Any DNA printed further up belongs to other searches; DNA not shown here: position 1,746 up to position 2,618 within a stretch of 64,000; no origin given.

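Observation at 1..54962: At least 22 GTAG/GTGG-headed double-hairpin (REPIN-like) units in 64 kb, with compensatory stem changes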

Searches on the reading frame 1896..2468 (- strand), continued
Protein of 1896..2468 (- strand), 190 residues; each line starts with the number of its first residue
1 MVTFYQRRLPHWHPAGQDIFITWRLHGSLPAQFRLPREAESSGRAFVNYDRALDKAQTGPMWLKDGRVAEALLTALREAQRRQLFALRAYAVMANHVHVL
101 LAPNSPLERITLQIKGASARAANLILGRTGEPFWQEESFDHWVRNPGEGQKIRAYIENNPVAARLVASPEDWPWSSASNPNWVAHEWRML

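Call 75: find_encoding_contigs(protein=P0066, flank=10000, max_places=1)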
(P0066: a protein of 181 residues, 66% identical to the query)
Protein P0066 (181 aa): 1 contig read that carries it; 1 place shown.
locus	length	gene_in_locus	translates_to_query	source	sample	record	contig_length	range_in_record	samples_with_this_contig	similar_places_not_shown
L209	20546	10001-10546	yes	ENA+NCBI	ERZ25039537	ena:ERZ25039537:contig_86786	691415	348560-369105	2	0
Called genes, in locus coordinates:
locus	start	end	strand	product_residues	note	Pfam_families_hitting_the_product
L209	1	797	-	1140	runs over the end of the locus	PF13620:CarboxypepD_reg (weak)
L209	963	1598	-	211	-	-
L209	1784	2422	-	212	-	-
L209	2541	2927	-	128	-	-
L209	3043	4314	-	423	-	-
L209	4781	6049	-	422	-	-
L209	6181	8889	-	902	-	-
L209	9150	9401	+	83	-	PF04226:Transgly_assoc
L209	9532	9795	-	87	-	-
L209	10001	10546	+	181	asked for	-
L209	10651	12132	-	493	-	PF03237:Terminase_6N (weak), PF04466:Terminase_3 (weak)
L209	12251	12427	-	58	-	-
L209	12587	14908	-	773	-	PF13229:Beta_helix (faint)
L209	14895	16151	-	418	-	-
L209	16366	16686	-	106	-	-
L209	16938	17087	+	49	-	-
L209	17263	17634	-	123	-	-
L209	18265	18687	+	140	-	PF13442:Cytochrome_CBB3 (weak)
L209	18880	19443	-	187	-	-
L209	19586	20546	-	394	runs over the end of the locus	-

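Call 93: predict_structure(alignment_id=A2)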
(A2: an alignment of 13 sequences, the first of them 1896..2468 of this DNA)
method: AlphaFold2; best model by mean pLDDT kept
length: 190 residues; sequences in the alignment: 13
mean_pLDDT: 71.5   pTM: 0.72
mean pLDDT of the five models: 71.5, 69.2, 62.9, 61.2, 61.0
residues with pLDDT >= 90: 37; 70-90: 73; 50-70: 52; < 50: 28
segments of 3 or more residues with pLDDT < 50: 1-8, 39-44, 57-59, 131-134
pLDDT, mean of each block of 10 residues (from residue 1): 36 70 64 52 49 51 68 89 93 83 87 77 66 56 87 90 85 90 67
secondary structure, 60 per line:
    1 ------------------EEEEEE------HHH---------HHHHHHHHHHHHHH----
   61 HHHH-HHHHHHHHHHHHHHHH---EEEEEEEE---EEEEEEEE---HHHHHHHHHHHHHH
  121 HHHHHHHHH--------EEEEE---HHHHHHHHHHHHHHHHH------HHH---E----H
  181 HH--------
elements in order: E19-24 H43-56 H61-64 H66-81 E85-92 E96-103 H107-129 E138-142 H146-162

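Call 96: fold_search(model_id=the predicted structure, library=pdb)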
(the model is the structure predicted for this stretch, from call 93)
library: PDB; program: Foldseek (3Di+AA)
matches with E <= 10: 880; with E <= 0.001: 26
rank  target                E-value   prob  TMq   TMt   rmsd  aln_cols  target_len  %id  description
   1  4er8_A                5.4e-08  1.00  0.57  0.65   8.1       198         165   19  Structure of the REP associates tyrosine transposase bound to a REP hairpin (released 2012-08-15)
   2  2xma_E                3.7e-05  1.00  0.41  0.53   5.6       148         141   18  DEINOCOCCUS RADIODURANS ISDRA2 TRANSPOSASE RIGHT END DNA COMPLEX (released 2010-10-13)
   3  2xma_A                5.1e-05  1.00  0.41  0.54   5.8       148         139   18  DEINOCOCCUS RADIODURANS ISDRA2 TRANSPOSASE RIGHT END DNA COMPLEX (released 2010-10-13)
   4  2xm3_D                5.4e-05  1.00  0.43  0.61   7.1       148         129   19  Deinococcus radiodurans ISDra2 Transposase Left end DNA complex (released 2010-10-13)
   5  2xm3_A                7.3e-05  1.00  0.41  0.59   8.5       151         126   20  Deinococcus radiodurans ISDra2 Transposase Left end DNA complex (released 2010-10-13)
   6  2xma_B                9.3e-05  1.00  0.41  0.55   5.8       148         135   18  DEINOCOCCUS RADIODURANS ISDRA2 TRANSPOSASE RIGHT END DNA COMPLEX (released 2010-10-13)
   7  2xm3_C                1.1e-04  1.00  0.41  0.58   5.8       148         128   18  Deinococcus radiodurans ISDra2 Transposase Left end DNA complex (released 2010-10-13)
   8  2xm3_B                1.1e-04  1.00  0.41  0.58   5.7       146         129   20  Deinococcus radiodurans ISDra2 Transposase Left end DNA complex (released 2010-10-13)
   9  2xqc_D                1.5e-04  1.00  0.42  0.57   8.2       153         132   20  DEINOCOCCUS RADIODURANS ISDRA2 TRANSPOSASE COMPLEXED WITH LEFT END RECOGNITION AND CLEAVAGE SITE AND ZN (released 2010-10-13)
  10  2ec2_B                1.8e-04  1.00  0.34  0.47  11.5       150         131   17  Crystal structure of transposase from Sulfolobus tokodaii (released 2007-02-27)
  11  2xo6_D                2.1e-04  1.00  0.41  0.57   5.6       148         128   18  DEINOCOCCUS RADIODURANS ISDRA2 TRANSPOSASE Y132F MUTANT COMPLEXED WITH LEFT END RECOGNITION AND CLEAVAGE SITE (released 2010-10-13)
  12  2vhg_B                2.2e-04  1.00  0.40  0.56  10.8       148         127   16  Crystal Structure of the ISHp608 Transposase in Complex with Right End 31-mer DNA (released 2008-02-19)
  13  2fyx_A                2.2e-04  1.00  0.38  0.53   7.9       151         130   18  Crystal structure of a putative transposase (dr_0177) from deinococcus radiodurans r1 at 1.90 A resolution (released 2006-02-21)
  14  2xo6_A                2.3e-04  1.00  0.41  0.55   5.8       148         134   18  DEINOCOCCUS RADIODURANS ISDRA2 TRANSPOSASE Y132F MUTANT COMPLEXED WITH LEFT END RECOGNITION AND CLEAVAGE SITE (released 2010-10-13)
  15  2vjv_A                2.5e-04  1.00  0.40  0.58   9.4       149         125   15  Crystal structure of the IS608 transposase in complex with left end 26-mer DNA hairpin and a 6-mer DNA representing th (released 2008-02-19)
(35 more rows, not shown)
